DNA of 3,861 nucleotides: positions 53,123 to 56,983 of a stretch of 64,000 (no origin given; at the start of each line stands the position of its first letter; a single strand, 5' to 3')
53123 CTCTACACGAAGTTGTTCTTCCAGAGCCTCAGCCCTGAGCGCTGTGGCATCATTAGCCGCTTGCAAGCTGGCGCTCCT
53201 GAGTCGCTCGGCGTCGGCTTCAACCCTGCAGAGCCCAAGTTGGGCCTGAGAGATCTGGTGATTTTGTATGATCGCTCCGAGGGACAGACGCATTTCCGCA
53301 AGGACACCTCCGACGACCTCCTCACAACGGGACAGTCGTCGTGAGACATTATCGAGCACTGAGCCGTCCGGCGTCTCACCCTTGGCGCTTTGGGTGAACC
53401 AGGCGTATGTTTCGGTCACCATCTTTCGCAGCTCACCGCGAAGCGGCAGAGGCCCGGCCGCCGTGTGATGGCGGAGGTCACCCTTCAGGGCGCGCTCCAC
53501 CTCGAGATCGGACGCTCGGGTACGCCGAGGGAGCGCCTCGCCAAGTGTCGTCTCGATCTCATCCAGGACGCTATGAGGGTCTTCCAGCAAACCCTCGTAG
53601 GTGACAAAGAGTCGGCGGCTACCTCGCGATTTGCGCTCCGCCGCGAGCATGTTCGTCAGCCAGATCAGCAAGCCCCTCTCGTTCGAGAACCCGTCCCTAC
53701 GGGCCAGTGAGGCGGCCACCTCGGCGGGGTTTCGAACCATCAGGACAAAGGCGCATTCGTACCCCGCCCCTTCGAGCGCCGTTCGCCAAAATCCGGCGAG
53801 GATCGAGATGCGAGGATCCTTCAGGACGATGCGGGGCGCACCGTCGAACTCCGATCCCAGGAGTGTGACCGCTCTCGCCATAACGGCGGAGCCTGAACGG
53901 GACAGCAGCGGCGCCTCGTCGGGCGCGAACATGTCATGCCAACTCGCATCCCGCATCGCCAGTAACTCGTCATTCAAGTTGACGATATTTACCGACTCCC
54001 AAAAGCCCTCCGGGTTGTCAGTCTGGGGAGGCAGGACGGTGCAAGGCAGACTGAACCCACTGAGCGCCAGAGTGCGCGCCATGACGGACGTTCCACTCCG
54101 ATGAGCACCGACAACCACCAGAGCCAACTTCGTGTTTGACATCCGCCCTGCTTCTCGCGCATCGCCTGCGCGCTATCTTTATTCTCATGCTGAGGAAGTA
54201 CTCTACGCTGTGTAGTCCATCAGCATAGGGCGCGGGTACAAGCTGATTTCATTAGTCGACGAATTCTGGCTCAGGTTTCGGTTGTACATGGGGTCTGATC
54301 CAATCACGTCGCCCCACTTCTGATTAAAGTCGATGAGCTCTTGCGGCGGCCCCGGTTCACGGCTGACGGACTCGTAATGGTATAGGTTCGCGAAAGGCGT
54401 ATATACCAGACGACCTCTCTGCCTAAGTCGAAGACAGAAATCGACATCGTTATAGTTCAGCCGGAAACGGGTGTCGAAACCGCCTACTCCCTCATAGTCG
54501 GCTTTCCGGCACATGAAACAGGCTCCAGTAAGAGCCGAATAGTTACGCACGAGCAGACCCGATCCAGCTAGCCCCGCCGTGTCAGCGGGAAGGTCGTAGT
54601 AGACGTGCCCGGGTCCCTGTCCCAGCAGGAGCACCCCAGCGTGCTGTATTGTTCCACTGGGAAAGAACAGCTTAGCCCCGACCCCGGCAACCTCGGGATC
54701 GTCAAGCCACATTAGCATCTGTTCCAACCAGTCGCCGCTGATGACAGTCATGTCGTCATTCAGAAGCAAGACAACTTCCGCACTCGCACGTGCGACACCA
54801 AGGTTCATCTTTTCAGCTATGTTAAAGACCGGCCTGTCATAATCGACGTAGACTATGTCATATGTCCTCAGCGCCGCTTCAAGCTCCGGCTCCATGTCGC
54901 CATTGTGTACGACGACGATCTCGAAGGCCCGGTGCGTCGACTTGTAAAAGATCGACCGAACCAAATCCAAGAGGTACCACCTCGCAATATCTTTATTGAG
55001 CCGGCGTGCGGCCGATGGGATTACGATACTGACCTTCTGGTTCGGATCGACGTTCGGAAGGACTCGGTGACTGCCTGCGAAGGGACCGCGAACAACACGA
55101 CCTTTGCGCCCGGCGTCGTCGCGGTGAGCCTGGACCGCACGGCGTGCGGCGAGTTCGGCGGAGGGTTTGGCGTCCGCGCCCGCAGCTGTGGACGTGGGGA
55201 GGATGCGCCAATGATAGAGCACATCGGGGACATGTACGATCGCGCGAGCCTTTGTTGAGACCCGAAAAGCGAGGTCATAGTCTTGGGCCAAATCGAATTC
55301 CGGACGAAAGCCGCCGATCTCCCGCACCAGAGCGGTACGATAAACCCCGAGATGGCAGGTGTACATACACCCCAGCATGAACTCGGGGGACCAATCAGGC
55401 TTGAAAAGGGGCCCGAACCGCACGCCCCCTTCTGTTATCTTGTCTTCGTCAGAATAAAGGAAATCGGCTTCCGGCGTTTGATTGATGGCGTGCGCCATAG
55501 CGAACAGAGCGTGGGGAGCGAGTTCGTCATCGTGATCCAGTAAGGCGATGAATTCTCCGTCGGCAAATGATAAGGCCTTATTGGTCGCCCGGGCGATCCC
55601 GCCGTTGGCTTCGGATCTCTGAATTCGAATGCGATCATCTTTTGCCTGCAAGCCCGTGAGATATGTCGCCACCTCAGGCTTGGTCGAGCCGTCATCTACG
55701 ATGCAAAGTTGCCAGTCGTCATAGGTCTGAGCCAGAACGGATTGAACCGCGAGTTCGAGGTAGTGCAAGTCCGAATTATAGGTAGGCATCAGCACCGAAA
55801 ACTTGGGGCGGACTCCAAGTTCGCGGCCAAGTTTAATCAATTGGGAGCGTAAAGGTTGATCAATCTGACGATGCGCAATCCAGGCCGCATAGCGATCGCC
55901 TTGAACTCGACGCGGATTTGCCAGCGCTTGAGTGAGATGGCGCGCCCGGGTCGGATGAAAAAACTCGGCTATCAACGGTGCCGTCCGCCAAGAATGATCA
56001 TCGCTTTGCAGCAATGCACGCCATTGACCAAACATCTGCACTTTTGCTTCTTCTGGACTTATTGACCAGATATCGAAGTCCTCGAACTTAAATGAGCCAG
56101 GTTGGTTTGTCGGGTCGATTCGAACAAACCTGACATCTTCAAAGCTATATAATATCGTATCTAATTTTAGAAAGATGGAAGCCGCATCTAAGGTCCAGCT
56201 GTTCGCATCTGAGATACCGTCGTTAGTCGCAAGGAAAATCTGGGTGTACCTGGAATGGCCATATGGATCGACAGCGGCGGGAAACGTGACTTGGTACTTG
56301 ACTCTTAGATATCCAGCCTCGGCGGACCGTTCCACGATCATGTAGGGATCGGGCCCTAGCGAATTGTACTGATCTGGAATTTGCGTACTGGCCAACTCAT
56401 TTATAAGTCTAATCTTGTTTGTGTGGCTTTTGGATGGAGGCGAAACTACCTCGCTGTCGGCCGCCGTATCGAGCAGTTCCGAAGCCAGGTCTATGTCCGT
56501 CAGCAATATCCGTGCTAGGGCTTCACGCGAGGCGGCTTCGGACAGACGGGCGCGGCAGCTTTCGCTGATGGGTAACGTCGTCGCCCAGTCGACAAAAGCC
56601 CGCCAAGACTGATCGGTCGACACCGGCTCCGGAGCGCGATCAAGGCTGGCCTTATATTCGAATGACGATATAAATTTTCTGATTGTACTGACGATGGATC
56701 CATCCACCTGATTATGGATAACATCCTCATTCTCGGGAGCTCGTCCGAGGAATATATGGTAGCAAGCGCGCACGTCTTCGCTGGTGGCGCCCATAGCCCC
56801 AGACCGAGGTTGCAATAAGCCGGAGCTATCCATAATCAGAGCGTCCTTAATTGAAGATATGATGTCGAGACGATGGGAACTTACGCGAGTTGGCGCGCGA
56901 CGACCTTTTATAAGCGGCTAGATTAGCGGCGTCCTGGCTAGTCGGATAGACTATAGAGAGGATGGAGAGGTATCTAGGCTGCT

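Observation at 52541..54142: Sulfotransferase fused to a long coiled coil and a terminal amphipathic helix: a WbdD-like glycan chain terminator/ruler that would cap with sulfate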

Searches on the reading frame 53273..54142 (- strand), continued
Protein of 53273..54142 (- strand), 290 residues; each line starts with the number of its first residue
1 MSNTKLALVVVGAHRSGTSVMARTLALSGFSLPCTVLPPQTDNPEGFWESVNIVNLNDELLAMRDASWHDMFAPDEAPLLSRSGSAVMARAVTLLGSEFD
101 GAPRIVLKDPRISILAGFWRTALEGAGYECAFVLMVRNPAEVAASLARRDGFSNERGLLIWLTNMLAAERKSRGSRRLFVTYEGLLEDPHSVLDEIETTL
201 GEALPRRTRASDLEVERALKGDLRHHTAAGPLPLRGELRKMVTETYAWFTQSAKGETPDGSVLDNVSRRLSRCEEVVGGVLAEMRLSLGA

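Call 82: search_protein_families(library=pfam, proteins=[L041:8035-8493:+, L014:8056-9324:-, L013:8149-9339:-, L037:8400-8930:+, L017:7887-9185:+], max_evalue=10)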
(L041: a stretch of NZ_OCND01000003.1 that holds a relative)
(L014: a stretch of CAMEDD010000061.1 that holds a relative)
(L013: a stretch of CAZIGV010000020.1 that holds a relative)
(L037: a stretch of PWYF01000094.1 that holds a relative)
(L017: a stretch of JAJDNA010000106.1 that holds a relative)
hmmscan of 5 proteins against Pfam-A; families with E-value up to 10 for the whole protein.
L041:8035-8493:+ (152 aa): 1 family
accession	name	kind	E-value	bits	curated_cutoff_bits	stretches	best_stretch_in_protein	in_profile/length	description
PF17352.7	MFS18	-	0.0097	16.6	25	1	25-70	39-87/96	Male Flower Specific protein 18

L014:8056-9324:- (422 aa): 10 families
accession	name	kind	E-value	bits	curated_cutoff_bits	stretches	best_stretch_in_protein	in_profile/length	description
PF00005.33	ABC_tran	-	2.7e-16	60.9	25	1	215-345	2-135/137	ABC transporter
PF13304.12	AAA_21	-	2.6e-05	24.9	27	1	228-291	3-81/304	AAA domain, putative AbiEii toxin, Type IV TA system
PF07163.17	Pex26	-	0.0086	15.8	28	1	352-390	25-63/302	Pex26 protein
PF13555.12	AAA_29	-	0.012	15.8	27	1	219-241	17-39/61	P-loop containing region of AAA domain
PF13175.12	AAA_15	-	0.037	14.1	32.1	1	229-248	28-47/374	AAA ATPase domain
PF02463.25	SMC_N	-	0.037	13.9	40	1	228-244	28-44/220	RecF/RecN/SMC N terminal domain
PF12399.14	BCA_ABC_TP_C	-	0.056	13.5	25.5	1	395-408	1-14/27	Branched-chain amino acid ATP-binding cassette transporter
PF01926.29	MMR_HSR1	-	0.073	13.6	21.9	1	226-246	1-21/113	50S ribosome-binding GTPase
PF13476.12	AAA_23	-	0.098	13.7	27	1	228-244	23-39/201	AAA domain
PF20703.3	nSTAND1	-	0.099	12.7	27.1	1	221-249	30-56/379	Novel STAND NTPase 1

L013:8149-9339:- (396 aa): 10 families
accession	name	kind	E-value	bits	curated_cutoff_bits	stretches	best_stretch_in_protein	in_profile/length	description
PF00005.33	ABC_tran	-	4.8e-15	56.8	25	1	189-319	2-135/137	ABC transporter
PF13304.12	AAA_21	-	2.5e-05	24.9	27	1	202-264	3-80/304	AAA domain, putative AbiEii toxin, Type IV TA system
PF13175.12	AAA_15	-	0.01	15.9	32.1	1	193-222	17-47/374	AAA ATPase domain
PF13555.12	AAA_29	-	0.014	15.6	27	1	194-215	18-39/61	P-loop containing region of AAA domain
PF13476.12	AAA_23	-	0.032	15.3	27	1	195-218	15-39/201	AAA domain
PF02463.25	SMC_N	-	0.036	13.9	40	1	201-217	27-43/220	RecF/RecN/SMC N terminal domain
PF07163.17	Pex26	-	0.038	13.7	28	1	326-365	25-64/302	Pex26 protein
PF01926.29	MMR_HSR1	-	0.07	13.7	21.9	1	200-220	1-21/113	50S ribosome-binding GTPase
PF13604.12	AAA_30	-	0.13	12.4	27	1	203-234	23-54/191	AAA domain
PF20703.3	nSTAND1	-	0.13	12.3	27.1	1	199-223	34-56/379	Novel STAND NTPase 1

L037:8400-8930:+ (176 aa): 1 family
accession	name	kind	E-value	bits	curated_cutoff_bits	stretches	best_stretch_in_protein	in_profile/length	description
PF14524.12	Wzt_C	-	2.9e-10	40.7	30.4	1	30-167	3-141/143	Wzt C-terminal domain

L017:7887-9185:+ (432 aa): 18 families
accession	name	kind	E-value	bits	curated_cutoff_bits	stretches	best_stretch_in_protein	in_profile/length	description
PF01724.21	DUF29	-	4.5e-31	108.3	22.5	1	296-426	8-138/138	Domain of unknown function DUF29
PF00005.33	ABC_tran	-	1.8e-22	80.9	25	1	56-186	1-134/137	ABC transporter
PF13304.12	AAA_21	-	0.00041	20.9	27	1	70-89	3-22/304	AAA domain, putative AbiEii toxin, Type IV TA system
PF02367.23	TsaE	-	0.0017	18.7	26.6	1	58-91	13-46/128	Threonylcarbamoyl adenosine biosynthesis protein TsaE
PF13604.12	AAA_30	-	0.002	18.3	27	1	62-99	13-51/191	AAA domain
PF00448.28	SRP54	-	0.0055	16.8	22.7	1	70-99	5-34/196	SRP54-type protein, GTPase domain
PF13191.12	AAA_16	-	0.0063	17.5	32.6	1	70-109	28-64/167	AAA ATPase domain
PF00004.35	AAA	-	0.048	14.6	21.2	1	71-144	3-53/131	ATPase family associated with various cellular activities (AAA)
PF13175.12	AAA_15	-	0.049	13.7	32.1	1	71-93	28-50/374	AAA ATPase domain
PF02463.25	SMC_N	-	0.065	13.1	40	0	70-83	28-41/220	RecF/RecN/SMC N terminal domain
PF13555.12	AAA_29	-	0.072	13.3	27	1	60-84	16-40/61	P-loop containing region of AAA domain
PF13476.12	AAA_23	-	0.081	14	27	1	70-85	23-38/201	AAA domain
PF00006.31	ATP-synt_ab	-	0.083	13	29.5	1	58-89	6-37/213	ATP synthase alpha/beta family, nucleotide-binding domain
PF13401.12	AAA_22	-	0.11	13.2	27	1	71-113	10-45/130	AAA domain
PF13238.12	AAA_18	-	0.13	13.2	29.4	1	69-104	1-32/128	AAA domain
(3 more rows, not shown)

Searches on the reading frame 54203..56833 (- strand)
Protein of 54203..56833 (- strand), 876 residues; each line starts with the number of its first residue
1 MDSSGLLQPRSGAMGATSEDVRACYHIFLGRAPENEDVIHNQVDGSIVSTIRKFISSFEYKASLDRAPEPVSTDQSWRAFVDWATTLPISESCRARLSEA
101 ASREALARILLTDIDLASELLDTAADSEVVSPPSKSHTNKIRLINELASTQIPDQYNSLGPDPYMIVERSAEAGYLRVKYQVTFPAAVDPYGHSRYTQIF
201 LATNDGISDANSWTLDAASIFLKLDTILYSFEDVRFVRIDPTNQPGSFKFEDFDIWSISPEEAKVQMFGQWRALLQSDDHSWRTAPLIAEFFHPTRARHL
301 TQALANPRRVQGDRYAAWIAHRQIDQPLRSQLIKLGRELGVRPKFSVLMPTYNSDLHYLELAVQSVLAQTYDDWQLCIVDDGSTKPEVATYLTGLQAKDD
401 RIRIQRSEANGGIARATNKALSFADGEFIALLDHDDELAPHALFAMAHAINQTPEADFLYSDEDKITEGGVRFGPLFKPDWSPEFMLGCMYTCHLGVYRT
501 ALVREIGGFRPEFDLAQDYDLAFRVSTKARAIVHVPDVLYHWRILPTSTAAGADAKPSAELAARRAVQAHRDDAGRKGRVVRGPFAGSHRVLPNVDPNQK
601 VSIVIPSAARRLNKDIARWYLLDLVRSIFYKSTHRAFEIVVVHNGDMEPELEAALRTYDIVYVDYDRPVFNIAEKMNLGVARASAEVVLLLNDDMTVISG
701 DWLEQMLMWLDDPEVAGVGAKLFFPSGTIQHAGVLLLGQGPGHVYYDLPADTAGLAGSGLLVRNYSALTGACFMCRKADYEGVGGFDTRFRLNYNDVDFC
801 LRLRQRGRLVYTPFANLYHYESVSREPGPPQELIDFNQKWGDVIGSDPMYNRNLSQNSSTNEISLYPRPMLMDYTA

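Call 4: search_protein_families(library=pfam, proteins=[window:54203-56833:-], max_evalue=0.01)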
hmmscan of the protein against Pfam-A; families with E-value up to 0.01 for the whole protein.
window:54203-56833:- (876 aa): 4 families
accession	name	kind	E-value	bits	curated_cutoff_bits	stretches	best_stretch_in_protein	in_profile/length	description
PF00535.33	Glycos_transf_2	-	3.3e-38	131.7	23.3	2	346-458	1-111/168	Glycosyl transferase family 2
PF13641.12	Glyco_tranf_2_3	-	6.5e-17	62.7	27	2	343-458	1-118/230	Glycosyltransferase like family 2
PF10111.15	Glyco_tranf_2_2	-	1e-14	55.1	27.3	2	624-817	18-213/276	Glycosyltransferase like family 2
PF13632.12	Glyco_trans_2_3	-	2.1e-06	28.1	27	0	688-815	2-119/198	Glycosyl transferase family group 2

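Call 50: list_cluster_members(proteins=[P0001, window:54203-56833:-, window:51102-52451:-])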
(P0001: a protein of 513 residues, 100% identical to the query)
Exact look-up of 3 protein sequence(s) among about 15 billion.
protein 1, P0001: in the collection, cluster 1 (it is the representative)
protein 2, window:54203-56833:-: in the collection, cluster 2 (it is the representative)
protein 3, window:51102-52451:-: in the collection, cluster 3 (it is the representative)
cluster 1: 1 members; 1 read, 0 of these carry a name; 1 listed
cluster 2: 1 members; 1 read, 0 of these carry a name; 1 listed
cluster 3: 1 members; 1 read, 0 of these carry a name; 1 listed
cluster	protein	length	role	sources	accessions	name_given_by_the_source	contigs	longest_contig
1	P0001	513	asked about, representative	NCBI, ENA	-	-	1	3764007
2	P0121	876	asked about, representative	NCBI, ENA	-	-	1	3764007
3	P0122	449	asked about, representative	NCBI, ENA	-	-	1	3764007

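Call 52: find_encoding_contigs(protein=window:54203-56833:-, flank=10000, max_places=2)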
Protein window:54203-56833:- (876 aa): no gene with exactly this product is on record in the collection.

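Call 68: search_protein_families(library=ncbifam, proteins=[window:54203-56833:-], max_evalue=0.01)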
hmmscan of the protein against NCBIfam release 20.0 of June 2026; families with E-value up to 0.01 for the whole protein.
window:54203-56833:- (876 aa): 20 families
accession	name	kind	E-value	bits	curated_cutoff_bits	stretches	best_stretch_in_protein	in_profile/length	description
NF041875.1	EPS_EpsD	equivalog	8e-30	104.3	370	3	346-443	2-97/325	exopolysaccharide biosynthesis glycosyltransferase EpsD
TIGR03965.1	mycofact_glyco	equivalog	7.7e-28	97.6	280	2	596-819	71-280/467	mycofactocin biosynthesis glycosyltransferase MftF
NF047683.1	TeichurnBiosyTuaG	equivalog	7e-22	78.3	400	1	342-468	5-128/252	teichuronic acid biosynthesis protein TuaG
TIGR04017.1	WcaA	equivalog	1.2e-18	67.7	495.75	1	342-526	4-189/279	colanic acid biosynthesis glycosyltransferase WcaA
NF007453.0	PRK10018.1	equivalog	3e-18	66.5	382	1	342-525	5-189/280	colanic acid biosynthesis glycosyltransferase WcaA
NF038299.1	EPS_HpsN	equivalog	2.1e-17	63.1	425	2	343-455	1-111/317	hormogonium polysaccharide biosynthesis glycosyltransferase HpsN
NF041394.1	GtaseAglG_Halo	equivalog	1.1e-16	61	440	2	344-439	2-96/304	glucosyl-dolichyl phosphate glucuronosyltransferase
NF053739.1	GlytfEpsEBac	equivalog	3.2e-16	59.1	450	1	343-510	1-168/265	glycosyltransferase EpsE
NF050050.1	ProtGlycPglI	equivalog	1.5e-15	57.4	500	1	343-451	2-109/306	GalNAc(5)-diNAcBac-PP-undecaprenol beta-1,3-glucosyltransferase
TIGR03937.1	PgaC_IcaA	equivalog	6.6e-14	51.7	422.3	1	341-455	43-155/407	poly-beta-1,6-N-acetyl-D-glucosamine synthase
NF007482.0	PRK10073.1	equivalog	7.8e-14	51.4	423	1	343-447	6-110/334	glycosyltransferase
TIGR04283.1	glyco_like_mftF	equivalog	6.3e-11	42.3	182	1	346-533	2-177/221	TIGR04283 family arsenosugar biosynthesis glycosyltransferase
TIGR04242.1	nodulat_NodC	equivalog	3.3e-10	39.5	550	1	339-450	44-156/395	chitooligosaccharide synthase NodC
TIGR01556.1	rhamnosyltran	subfamily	2.5e-08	33.4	200.55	1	351-451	2-99/281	rhamnosyltransferase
TIGR03111.1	glyc2_xrt_Gpos1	hypoth_equivalog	5.2e-08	32.1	363.95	1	339-456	45-162/439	TIGR03111 family XrtG-associated glycosyltransferase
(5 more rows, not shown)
